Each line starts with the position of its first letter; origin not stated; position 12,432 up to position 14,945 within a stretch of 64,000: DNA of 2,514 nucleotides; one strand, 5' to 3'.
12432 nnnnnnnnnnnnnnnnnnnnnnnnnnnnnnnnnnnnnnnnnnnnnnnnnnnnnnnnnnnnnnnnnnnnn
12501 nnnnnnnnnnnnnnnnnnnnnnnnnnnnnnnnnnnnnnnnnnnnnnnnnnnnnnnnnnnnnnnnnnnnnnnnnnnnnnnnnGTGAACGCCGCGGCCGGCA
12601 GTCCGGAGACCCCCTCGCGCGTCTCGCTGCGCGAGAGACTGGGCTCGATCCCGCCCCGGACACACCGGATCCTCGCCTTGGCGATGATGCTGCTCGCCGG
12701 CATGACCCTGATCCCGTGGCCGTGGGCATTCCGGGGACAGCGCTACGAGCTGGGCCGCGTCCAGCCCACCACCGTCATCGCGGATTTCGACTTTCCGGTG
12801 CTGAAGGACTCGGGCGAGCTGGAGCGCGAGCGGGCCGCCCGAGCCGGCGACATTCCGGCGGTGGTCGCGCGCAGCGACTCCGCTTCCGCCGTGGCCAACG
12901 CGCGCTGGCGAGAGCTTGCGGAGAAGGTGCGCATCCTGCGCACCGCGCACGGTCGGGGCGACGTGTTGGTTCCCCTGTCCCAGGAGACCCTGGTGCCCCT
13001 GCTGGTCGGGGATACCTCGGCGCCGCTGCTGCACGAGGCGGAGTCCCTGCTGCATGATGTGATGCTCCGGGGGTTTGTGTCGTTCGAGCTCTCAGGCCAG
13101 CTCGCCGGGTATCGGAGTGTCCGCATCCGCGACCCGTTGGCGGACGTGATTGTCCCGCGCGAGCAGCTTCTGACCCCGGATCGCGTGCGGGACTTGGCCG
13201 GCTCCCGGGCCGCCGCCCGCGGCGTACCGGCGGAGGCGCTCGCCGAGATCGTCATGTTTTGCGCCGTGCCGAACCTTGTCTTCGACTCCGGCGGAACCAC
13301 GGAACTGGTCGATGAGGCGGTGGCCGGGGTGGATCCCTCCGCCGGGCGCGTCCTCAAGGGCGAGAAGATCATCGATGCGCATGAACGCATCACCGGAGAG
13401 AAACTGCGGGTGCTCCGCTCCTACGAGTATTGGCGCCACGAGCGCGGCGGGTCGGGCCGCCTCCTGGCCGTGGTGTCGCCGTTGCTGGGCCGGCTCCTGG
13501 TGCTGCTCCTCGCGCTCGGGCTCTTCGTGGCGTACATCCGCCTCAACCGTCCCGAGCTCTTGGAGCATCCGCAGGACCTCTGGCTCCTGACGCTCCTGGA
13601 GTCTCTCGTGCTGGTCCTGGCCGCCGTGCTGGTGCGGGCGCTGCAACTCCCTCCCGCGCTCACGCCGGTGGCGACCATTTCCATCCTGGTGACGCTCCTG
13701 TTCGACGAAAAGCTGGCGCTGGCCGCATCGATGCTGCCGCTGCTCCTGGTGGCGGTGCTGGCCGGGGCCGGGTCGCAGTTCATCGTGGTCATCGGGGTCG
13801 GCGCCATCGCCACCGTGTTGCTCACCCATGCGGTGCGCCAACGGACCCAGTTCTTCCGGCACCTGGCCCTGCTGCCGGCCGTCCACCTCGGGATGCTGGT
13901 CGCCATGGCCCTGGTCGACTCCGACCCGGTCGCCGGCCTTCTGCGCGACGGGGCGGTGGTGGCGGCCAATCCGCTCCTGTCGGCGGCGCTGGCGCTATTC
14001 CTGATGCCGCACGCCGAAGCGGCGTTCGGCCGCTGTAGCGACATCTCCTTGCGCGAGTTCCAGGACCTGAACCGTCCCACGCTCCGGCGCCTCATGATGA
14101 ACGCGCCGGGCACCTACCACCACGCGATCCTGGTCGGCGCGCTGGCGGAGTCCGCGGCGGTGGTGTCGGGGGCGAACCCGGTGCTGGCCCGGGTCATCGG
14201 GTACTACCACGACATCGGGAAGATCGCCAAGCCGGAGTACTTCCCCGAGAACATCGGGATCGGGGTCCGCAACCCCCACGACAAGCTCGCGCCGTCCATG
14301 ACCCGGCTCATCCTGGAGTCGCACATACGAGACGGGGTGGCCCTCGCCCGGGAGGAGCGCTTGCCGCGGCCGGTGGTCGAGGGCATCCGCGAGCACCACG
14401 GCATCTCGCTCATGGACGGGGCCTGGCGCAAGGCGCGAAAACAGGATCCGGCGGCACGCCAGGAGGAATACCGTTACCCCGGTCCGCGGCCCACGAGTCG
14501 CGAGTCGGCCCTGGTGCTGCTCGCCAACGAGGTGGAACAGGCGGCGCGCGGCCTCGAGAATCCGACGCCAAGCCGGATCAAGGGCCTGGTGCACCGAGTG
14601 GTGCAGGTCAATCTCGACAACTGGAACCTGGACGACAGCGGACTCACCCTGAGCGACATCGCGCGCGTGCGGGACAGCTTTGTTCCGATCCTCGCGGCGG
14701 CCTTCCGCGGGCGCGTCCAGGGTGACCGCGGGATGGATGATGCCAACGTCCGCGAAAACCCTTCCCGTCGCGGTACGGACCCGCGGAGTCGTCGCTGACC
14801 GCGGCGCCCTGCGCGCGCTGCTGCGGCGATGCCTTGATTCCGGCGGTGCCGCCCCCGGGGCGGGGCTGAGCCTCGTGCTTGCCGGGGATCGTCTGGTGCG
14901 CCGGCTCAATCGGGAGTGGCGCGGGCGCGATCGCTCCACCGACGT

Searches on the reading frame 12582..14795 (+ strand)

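Call 49: search_protein_families(library=ncbifam, proteins=[window:12582-14795:+], max_evalue=0.00001)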
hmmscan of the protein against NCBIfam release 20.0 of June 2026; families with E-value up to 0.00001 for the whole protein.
window:12582-14795:+ (738 aa): 1 family
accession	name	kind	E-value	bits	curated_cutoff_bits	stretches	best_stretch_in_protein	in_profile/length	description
TIGR00277.1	HDIG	domain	1.8e-18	66.1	27.6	1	509-607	3-83/84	HDIG domain-containing metalloprotein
